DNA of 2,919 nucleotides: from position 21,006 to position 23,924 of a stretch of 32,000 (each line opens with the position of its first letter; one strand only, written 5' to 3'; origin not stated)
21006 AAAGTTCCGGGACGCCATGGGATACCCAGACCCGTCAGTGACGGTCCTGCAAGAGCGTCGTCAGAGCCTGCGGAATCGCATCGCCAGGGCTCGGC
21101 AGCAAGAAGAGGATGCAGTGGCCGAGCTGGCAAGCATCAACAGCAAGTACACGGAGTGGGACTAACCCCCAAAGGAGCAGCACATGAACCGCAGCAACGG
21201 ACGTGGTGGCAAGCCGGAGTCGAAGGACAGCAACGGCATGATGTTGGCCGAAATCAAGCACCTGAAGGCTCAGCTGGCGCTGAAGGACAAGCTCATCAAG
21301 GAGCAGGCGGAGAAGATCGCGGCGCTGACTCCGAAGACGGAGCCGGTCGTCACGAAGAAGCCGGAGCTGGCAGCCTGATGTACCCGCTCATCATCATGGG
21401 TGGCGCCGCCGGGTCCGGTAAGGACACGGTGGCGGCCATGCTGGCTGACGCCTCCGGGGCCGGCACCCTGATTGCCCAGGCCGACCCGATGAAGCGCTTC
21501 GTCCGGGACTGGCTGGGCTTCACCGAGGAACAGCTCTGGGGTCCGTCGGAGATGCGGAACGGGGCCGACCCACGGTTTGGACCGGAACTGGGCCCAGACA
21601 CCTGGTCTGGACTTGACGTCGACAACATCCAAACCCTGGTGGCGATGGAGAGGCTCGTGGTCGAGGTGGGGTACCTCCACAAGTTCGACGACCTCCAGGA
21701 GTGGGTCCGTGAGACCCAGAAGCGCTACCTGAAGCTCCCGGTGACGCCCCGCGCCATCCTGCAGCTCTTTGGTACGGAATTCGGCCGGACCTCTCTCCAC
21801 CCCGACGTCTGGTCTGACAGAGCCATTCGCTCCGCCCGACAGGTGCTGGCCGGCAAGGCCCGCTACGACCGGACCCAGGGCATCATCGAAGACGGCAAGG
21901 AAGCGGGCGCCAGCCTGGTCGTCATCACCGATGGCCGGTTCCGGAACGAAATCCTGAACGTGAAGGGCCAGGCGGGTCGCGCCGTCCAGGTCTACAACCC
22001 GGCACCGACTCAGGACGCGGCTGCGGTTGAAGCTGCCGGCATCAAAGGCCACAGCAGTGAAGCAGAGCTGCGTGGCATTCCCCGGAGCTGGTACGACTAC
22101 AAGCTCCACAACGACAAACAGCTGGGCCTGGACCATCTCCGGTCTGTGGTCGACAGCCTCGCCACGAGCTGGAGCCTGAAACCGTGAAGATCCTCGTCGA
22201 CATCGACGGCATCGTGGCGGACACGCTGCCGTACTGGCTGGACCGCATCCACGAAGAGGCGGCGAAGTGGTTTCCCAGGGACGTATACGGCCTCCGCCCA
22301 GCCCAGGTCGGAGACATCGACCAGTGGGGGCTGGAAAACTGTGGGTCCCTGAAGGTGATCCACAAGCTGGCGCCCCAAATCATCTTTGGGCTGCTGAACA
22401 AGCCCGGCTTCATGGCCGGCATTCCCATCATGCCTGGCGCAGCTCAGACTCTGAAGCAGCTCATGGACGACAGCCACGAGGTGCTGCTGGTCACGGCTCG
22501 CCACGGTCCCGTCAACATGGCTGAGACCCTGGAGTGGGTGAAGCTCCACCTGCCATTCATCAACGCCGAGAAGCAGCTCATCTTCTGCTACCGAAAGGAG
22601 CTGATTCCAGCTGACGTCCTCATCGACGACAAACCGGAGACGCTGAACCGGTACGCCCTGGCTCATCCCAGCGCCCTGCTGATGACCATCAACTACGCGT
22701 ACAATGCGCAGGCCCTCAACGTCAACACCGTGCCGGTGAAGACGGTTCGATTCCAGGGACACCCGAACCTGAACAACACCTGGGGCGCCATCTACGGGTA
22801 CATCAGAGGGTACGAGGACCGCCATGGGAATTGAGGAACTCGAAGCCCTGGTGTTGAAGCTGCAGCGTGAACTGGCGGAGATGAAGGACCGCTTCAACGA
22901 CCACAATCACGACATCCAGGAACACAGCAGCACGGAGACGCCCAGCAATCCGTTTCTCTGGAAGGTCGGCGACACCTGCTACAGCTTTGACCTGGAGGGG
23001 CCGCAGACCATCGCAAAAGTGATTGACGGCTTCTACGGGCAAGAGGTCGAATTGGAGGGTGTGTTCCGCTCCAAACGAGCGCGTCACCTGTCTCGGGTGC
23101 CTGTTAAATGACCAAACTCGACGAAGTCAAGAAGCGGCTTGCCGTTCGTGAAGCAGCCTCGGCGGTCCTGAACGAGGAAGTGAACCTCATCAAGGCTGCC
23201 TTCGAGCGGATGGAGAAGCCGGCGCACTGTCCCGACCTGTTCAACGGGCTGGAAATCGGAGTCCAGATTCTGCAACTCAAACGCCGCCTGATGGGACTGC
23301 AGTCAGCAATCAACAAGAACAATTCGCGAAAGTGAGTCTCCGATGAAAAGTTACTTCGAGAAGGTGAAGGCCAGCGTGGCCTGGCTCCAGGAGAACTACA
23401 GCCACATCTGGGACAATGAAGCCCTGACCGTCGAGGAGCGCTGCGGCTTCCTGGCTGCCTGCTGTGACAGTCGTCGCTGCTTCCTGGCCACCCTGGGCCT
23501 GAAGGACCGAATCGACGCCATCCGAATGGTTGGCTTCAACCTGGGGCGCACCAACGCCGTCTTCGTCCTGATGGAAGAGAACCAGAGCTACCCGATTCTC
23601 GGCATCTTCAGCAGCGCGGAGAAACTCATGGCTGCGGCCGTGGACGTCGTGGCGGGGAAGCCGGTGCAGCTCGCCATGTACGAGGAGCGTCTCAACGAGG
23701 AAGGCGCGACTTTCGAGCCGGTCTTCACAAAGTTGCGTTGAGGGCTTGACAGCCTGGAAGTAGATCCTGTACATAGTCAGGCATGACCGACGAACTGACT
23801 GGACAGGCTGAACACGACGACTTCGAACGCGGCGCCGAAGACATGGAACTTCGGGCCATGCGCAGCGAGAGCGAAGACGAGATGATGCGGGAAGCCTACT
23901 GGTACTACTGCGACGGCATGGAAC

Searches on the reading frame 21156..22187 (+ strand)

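Call 20: search_protein_families(library=phrogs, proteins=[window:21156-22187:+], max_evalue=0.01)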
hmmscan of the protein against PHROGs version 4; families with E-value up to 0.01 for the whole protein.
window:21156-22187:+ (343 aa): 3 families
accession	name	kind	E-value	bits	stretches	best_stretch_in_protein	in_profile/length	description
phrog_139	-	other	1.7e-29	104.3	1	73-334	80-258/342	deoxynucleoside monophosphate kinase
phrog_31701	-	unknown function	0.0078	17.5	0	72-112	8-48/89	-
phrog_10255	-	other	0.009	16.8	0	80-126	5-50/230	kinase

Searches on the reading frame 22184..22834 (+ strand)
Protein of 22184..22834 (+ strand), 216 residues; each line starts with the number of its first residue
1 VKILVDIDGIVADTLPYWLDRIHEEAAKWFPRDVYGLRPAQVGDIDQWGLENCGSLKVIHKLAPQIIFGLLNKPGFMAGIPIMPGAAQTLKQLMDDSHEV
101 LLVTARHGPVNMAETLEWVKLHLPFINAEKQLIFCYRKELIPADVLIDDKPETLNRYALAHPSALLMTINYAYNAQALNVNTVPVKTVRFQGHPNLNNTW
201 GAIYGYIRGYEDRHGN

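Call 20: search_protein_families(library=phrogs, proteins=[window:22184-22834:+], max_evalue=0.01)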
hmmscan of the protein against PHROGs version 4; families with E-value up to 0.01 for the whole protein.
window:22184-22834:+ (216 aa): 4 families
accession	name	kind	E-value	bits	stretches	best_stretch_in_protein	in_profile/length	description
phrog_420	-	unknown function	1.1e-12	49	1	1-160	14-168/267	unknown function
phrog_1238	-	moron, auxiliary metabolic gene and host takeover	4.7e-07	30.5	1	83-151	46-116/155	phosphoheptose isomerase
phrog_415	-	other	0.0023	18.6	0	84-124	67-106/218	polynucleotide kinase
phrog_4919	-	unknown function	0.0055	17.3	1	89-157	27-97/126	-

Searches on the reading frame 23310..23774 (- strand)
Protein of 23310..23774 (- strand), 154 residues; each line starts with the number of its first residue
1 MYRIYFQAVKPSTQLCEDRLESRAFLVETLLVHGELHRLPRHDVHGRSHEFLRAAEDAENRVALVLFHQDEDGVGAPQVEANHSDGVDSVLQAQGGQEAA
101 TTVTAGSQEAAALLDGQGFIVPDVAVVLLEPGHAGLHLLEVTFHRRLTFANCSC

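Call 20: search_protein_families(library=phrogs, proteins=[window:23310-23774:-], max_evalue=0.01)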
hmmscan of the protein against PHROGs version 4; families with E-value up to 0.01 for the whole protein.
window:23310-23774:- (154 aa): 0 families

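Call 88: search_protein_families(library=padloc, proteins=[window:23310-23774:-], max_evalue=0.01)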
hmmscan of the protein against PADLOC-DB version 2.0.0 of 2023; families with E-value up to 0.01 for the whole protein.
window:23310-23774:- (154 aa): 1 family
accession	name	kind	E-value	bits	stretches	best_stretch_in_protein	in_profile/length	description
PDLC04210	HEC-01B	-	0.0042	14.9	1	42-118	53-130/217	-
